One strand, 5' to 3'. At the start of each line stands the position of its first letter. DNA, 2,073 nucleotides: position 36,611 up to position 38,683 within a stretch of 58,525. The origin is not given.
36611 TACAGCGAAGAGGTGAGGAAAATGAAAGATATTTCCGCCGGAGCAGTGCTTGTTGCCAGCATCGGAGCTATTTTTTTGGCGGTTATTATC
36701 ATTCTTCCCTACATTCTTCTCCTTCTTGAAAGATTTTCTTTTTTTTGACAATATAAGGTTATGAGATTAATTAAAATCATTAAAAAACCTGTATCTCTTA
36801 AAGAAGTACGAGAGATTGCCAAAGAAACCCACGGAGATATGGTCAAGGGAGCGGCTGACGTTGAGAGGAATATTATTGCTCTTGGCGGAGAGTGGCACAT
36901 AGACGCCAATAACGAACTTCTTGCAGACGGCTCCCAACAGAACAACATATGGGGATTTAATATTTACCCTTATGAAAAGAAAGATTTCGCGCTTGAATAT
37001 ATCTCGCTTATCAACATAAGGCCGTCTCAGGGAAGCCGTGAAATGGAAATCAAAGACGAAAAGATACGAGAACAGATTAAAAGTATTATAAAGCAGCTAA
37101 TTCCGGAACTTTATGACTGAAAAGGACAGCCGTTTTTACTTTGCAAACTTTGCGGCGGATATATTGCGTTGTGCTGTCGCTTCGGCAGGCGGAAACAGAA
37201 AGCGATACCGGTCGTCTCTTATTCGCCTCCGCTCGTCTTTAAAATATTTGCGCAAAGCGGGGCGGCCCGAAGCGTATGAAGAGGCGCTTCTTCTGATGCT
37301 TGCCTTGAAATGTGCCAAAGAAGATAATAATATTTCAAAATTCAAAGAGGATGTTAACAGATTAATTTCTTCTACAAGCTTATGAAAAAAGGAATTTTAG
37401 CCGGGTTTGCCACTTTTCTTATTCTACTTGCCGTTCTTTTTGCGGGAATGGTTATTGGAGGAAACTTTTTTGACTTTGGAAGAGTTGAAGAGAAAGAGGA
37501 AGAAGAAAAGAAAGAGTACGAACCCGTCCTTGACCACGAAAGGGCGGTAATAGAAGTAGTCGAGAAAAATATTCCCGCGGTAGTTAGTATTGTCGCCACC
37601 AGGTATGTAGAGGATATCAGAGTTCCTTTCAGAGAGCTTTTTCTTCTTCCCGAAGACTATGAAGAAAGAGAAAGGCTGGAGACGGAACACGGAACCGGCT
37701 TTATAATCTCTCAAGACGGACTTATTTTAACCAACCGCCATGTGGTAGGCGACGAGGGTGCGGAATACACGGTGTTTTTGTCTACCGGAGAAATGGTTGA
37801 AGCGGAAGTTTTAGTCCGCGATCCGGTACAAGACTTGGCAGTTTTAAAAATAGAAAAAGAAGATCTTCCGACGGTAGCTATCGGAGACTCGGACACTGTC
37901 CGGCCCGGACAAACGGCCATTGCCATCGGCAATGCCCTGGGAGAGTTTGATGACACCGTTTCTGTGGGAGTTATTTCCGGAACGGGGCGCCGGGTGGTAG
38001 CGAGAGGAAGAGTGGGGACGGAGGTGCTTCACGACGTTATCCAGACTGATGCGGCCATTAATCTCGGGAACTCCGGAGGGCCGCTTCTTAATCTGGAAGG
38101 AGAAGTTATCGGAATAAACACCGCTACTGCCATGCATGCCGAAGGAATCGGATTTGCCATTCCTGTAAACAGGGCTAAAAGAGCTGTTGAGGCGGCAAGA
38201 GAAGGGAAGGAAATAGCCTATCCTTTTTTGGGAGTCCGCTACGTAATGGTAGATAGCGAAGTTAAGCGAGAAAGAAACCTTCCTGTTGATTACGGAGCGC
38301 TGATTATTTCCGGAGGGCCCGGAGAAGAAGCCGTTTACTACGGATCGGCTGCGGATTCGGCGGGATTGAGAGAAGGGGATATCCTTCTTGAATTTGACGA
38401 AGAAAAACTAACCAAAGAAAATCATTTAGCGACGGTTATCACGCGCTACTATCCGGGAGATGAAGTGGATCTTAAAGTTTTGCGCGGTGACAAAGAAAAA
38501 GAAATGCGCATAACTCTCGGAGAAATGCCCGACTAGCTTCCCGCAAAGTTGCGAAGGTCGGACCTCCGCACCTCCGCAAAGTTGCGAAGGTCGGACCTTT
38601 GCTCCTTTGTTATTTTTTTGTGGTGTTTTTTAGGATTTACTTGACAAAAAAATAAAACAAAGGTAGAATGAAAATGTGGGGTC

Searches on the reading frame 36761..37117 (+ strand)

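Call 29: search_protein_families(library=pfam, proteins=[window:36761-37117:+], max_evalue=1)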
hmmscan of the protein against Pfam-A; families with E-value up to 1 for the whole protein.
window:36761-37117:+ (119 aa): 2 families
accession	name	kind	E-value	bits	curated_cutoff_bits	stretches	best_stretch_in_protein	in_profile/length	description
PF18924.5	DUF5674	-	1.8e-34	118.4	27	1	6-113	2-109/109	Protein of unknown function (DUF5674)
PF12754.13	Get5_N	-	0.09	13.5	29.1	1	5-43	112-151/151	Get5, N-terminal domain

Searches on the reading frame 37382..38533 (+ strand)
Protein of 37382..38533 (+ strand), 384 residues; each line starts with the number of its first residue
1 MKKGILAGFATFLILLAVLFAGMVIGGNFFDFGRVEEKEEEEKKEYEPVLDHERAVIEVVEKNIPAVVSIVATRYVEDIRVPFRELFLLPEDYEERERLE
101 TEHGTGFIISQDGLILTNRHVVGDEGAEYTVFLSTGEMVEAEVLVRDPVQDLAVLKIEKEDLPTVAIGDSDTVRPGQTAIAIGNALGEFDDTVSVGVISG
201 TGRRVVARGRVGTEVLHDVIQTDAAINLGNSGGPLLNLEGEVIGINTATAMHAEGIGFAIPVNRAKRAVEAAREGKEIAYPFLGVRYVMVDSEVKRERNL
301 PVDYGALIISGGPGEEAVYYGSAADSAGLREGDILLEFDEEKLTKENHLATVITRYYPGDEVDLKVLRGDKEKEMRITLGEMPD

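Call 24: find_encoding_contigs(protein=window:37382-38533:+, flank=4000, max_places=10)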
Protein window:37382-38533:+ (384 aa): 1 contig read that carries it; 1 place shown.
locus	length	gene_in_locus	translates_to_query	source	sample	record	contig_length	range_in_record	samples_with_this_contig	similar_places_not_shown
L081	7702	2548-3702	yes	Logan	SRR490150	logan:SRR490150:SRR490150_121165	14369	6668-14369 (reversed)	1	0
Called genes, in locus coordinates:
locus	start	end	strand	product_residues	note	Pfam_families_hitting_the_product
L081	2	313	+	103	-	?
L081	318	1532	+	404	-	PF12704:MacB_PCD, PF02687:FtsX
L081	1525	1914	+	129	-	PF01219:DAGK_prokar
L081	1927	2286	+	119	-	PF18924:DUF5674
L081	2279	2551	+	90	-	-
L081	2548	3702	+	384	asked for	PF00089:Trypsin, PF10459:Peptidase_S46 (faint), PF13365:Trypsin_2, PF13180:PDZ_2, PF17820:PDZ_6 (faint)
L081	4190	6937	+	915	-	PF02861:Clp_N, PF23569:NBD_SMAX1, PF00004:AAA, PF17871:AAA_lid_9, PF07724:AAA_2, PF00004:AAA, PF07728:AAA_5, PF10431:ClpB_D2-small, +9 more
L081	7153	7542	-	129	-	-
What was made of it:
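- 37382..38536 (+): htrA (S1C serine protease with PDZ domain), the upstream neighbour in all RNA-bearing loci. Pfam Trypsin_2/PDZ_2 in call 24.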

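Call 26: find_homologous_proteins(query=window:37382-38533:+, max_evalue=1e-60)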
Query window:37382-38533:+ (384 aa): 6270 proteins with E <= 1e-60 among 8000 candidates; the best 120 are listed.
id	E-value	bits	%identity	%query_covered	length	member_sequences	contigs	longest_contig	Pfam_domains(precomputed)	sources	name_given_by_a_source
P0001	2.4e-243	825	100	100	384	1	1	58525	PF13365.13,PF17820.8,PF13180.13,PF10459.16,PF00089.33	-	-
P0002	3.1e-156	538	66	100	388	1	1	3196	PF13365.13,PF17820.8,PF00595.30,PF13180.13,PF00089.33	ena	-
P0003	3.9e-152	525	65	99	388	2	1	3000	PF13365.13,PF17820.8,PF00595.30,PF13180.13,PF00089.33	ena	-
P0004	8.9e-152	523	66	100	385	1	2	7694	PF13365.13,PF17820.8,PF00595.30,PF13180.13,PF00089.33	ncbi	-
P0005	1.7e-151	522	66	100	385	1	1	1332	PF13365.13,PF17820.8,PF00595.30,PF13180.13,PF00089.33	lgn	-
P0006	4.0e-151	521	65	99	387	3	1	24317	PF13365.13,PF17820.8,PF13180.13,PF10459.16,PF00089.33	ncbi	-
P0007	7.3e-150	517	65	100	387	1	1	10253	PF13365.13,PF17820.8,PF00595.30,PF13180.13,PF10459.16,PF00089.33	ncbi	-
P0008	3.8e-149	515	64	99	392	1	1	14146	PF13365.13,PF17820.8,PF13180.13,PF10459.16,PF00089.33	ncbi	-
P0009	5.0e-148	511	64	99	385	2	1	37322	PF13365.13,PF17820.8,PF00595.30,PF13180.13,PF10459.16,PF00089.33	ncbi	-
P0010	1.7e-147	509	64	99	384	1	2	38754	PF13365.13,PF17820.8,PF00595.30,PF13180.13,PF10459.16,PF00089.33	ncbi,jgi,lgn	-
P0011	1.1e-146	507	65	99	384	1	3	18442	PF13365.13,PF17820.8,PF00595.30,PF13180.13,PF10459.16,PF00089.33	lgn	-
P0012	2.9e-145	502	64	99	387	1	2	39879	PF13365.13,PF17820.8,PF13180.13,PF10459.16,PF00089.33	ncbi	-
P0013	3.5e-145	502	64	99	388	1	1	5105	PF13365.13,PF17820.8,PF00595.30,PF13180.13,PF00089.33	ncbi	-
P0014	6.5e-145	501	64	99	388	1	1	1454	PF13365.13,PF17820.8,PF00595.30,PF13180.13,PF00089.33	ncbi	-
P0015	1.7e-144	499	67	87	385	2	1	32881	PF13365.13,PF17820.8,PF00595.30,PF13180.13,PF00089.33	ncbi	-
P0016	2.5e-144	499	65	99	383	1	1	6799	PF13365.13,PF17820.8,PF00595.30,PF13180.13,PF00089.33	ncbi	-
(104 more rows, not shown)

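Call 72: find_encoding_contigs(protein=P0002, flank=2500, max_places=3)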
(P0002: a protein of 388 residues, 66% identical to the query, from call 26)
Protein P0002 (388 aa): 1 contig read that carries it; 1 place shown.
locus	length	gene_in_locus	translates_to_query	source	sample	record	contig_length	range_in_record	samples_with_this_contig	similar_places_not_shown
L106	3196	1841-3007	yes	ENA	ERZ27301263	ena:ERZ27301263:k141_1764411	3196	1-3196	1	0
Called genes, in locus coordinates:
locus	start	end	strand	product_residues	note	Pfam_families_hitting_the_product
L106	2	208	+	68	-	?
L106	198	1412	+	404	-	PF12704:MacB_PCD, PF02687:FtsX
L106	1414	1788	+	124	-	PF01219:DAGK_prokar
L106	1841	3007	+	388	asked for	PF00089:Trypsin, PF13365:Trypsin_2, PF13180:PDZ_2, PF00595:PDZ, PF17820:PDZ_6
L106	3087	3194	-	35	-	?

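Call 73: find_encoding_contigs(protein=P0003, flank=2500, max_places=3)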
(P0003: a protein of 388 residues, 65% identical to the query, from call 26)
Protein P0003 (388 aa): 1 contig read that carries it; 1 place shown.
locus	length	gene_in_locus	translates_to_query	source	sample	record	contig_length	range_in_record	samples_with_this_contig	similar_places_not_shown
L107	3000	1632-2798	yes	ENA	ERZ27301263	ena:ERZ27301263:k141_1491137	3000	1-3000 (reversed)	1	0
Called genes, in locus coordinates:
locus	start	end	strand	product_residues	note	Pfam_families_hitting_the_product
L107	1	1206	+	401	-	?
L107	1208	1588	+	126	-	PF01219:DAGK_prokar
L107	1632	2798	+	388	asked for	PF00089:Trypsin, PF13365:Trypsin_2, PF13180:PDZ_2, PF00595:PDZ (faint), PF17820:PDZ_6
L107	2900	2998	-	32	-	?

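Call 74: find_encoding_contigs(protein=P0011, flank=2500, max_places=3)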
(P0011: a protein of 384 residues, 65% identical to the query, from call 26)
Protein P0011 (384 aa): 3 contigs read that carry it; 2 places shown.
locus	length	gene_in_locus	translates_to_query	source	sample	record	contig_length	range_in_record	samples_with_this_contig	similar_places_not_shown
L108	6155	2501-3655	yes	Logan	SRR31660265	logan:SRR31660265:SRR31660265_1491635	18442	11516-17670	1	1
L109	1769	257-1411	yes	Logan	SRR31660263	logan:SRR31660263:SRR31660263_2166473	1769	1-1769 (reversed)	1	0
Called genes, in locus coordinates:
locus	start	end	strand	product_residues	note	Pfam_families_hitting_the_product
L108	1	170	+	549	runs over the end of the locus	PF25881:HH_YBHG (weak), PF25989:YknX_C (weak)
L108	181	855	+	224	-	PF25199:nSTAND_NTPase5 (faint), PF02463:SMC_N (weak), PF00005:ABC_tran, PF13304:AAA_21 (faint)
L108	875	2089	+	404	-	PF12704:MacB_PCD, PF02687:FtsX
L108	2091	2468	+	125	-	PF01219:DAGK_prokar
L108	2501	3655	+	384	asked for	PF00089:Trypsin, PF10459:Peptidase_S46 (faint), PF13365:Trypsin_2, PF13180:PDZ_2, PF00595:PDZ (weak), PF17820:PDZ_6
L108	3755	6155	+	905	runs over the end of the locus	PF02861:Clp_N, PF00004:AAA, PF23569:NBD_SMAX1, PF17871:AAA_lid_9, PF07724:AAA_2, PF00004:AAA, PF07728:AAA_5, PF10431:ClpB_D2-small, +6 more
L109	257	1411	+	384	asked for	PF00089:Trypsin, PF10459:Peptidase_S46 (faint), PF13365:Trypsin_2, PF13180:PDZ_2, PF00595:PDZ (weak), PF17820:PDZ_6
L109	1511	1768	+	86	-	?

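Call 81: find_encoding_contigs(protein=P0004, flank=3000, max_places=4)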
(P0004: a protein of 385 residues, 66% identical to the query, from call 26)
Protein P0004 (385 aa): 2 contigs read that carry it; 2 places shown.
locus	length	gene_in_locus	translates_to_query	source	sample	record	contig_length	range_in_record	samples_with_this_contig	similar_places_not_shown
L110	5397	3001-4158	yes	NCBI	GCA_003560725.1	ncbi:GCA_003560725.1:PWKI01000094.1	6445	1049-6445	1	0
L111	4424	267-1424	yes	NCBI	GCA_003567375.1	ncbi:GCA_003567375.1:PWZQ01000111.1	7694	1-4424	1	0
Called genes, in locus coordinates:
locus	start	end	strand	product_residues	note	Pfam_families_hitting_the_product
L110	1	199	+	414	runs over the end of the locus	?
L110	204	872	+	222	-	PF02463:SMC_N (weak), PF25199:nSTAND_NTPase5 (faint), PF00005:ABC_tran, PF13555:AAA_29 (weak)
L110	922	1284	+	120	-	PF05635:23S_rRNA_IVP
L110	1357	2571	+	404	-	PF12704:MacB_PCD, PF02687:FtsX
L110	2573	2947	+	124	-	PF01219:DAGK_prokar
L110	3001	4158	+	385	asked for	PF00089:Trypsin, PF13365:Trypsin_2, PF13180:PDZ_2, PF00595:PDZ (weak), PF17820:PDZ_6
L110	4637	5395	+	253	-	?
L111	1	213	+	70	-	?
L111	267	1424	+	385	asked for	PF00089:Trypsin, PF13365:Trypsin_2, PF13180:PDZ_2, PF00595:PDZ (weak), PF17820:PDZ_6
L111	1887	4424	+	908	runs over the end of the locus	PF02861:Clp_N, PF00004:AAA, PF23569:NBD_SMAX1, PF17871:AAA_lid_9, PF07724:AAA_2, PF00004:AAA, PF07728:AAA_5, PF10431:ClpB_D2-small, +7 more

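Call 82: find_encoding_contigs(protein=P0016, flank=3000, max_places=3)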
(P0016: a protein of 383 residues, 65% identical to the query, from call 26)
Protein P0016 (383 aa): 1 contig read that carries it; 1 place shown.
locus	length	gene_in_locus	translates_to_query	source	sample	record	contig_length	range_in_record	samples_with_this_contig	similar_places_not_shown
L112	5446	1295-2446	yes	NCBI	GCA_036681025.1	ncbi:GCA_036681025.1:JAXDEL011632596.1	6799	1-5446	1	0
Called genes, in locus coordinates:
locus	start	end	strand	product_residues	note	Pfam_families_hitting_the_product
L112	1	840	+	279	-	?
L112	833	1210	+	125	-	PF01219:DAGK_prokar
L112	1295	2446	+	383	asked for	PF00089:Trypsin, PF13365:Trypsin_2, PF13180:PDZ_2, PF00595:PDZ, PF17820:PDZ_6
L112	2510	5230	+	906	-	PF02861:Clp_N, PF23569:NBD_SMAX1, PF00004:AAA, PF17871:AAA_lid_9, PF07724:AAA_2, PF00004:AAA, PF07728:AAA_5, PF10431:ClpB_D2-small, +8 more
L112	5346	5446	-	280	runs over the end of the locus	-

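Call 88: find_encoding_contigs(protein=P0010, flank=2000, max_places=4)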
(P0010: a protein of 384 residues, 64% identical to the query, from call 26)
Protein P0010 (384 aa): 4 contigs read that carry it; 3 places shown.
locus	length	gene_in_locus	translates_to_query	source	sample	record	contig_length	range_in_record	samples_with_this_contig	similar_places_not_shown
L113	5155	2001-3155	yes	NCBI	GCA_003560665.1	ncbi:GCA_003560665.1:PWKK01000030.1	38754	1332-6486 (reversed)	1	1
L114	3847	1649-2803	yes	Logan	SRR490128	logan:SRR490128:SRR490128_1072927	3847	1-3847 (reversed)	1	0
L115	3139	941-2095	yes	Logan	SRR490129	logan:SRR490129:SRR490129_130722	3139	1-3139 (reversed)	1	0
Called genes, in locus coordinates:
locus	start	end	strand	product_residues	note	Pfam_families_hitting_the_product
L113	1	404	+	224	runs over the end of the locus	PF02463:SMC_N (weak), PF00005:ABC_tran, PF13555:AAA_29 (faint)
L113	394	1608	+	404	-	PF12704:MacB_PCD, PF02687:FtsX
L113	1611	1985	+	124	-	PF01219:DAGK_prokar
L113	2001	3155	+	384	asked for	PF00089:Trypsin, PF10459:Peptidase_S46 (faint), PF13365:Trypsin_2, PF13180:PDZ_2, PF00595:PDZ (faint), PF17820:PDZ_6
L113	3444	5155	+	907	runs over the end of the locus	PF02861:Clp_N, PF00004:AAA, PF23569:NBD_SMAX1, PF17871:AAA_lid_9, PF07724:AAA_2, PF00004:AAA, PF07728:AAA_5, PF10431:ClpB_D2-small, +5 more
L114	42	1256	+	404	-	PF12704:MacB_PCD, PF02687:FtsX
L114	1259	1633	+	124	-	PF01219:DAGK_prokar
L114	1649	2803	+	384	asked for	PF00089:Trypsin, PF10459:Peptidase_S46 (faint), PF13365:Trypsin_2, PF13180:PDZ_2, PF00595:PDZ (faint), PF17820:PDZ_6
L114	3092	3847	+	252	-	?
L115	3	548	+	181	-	?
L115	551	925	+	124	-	PF01219:DAGK_prokar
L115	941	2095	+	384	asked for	PF00089:Trypsin, PF10459:Peptidase_S46 (faint), PF13365:Trypsin_2, PF13180:PDZ_2, PF00595:PDZ (faint), PF17820:PDZ_6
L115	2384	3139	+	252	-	?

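Call 89: find_encoding_contigs(protein=P0013, flank=2000, max_places=4)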
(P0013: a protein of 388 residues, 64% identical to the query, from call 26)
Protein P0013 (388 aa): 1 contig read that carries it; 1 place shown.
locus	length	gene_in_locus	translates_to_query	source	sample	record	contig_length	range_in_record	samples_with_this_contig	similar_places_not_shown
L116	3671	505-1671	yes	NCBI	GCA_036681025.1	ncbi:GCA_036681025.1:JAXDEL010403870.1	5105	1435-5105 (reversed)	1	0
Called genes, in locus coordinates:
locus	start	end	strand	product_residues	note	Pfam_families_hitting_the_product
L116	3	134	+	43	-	?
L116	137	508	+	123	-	PF01219:DAGK_prokar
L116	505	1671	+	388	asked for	PF00089:Trypsin, PF13365:Trypsin_2, PF13180:PDZ_2, PF00595:PDZ (weak), PF17820:PDZ_6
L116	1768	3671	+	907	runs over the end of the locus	PF02861:Clp_N, PF00004:AAA, PF23569:NBD_SMAX1, PF17871:AAA_lid_9, PF07724:AAA_2, PF00004:AAA, PF07728:AAA_5, PF10431:ClpB_D2-small, +10 more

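Call 101: find_encoding_contigs(protein=P0007, flank=2000, max_places=4)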
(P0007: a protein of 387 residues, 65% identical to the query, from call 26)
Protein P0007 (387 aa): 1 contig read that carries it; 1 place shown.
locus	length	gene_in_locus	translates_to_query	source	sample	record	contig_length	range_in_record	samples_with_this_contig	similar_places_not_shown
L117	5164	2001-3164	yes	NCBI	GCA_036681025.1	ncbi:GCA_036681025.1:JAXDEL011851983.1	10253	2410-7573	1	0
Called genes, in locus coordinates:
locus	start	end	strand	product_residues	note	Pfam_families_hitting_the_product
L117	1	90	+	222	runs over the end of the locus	PF02463:SMC_N (weak), PF00005:ABC_tran, PF13555:AAA_29 (weak), PF13304:AAA_21 (faint)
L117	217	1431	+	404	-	PF12704:MacB_PCD, PF02687:FtsX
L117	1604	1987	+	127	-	PF01219:DAGK_prokar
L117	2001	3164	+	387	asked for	PF00089:Trypsin, PF10459:Peptidase_S46 (faint), PF13365:Trypsin_2, PF13180:PDZ_2, PF00595:PDZ (faint), PF17820:PDZ_6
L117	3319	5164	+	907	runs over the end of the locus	PF02861:Clp_N, PF00004:AAA, PF23569:NBD_SMAX1, PF17871:AAA_lid_9, PF07724:AAA_2, PF00004:AAA, PF07728:AAA_5, PF10431:ClpB_D2-small, +6 more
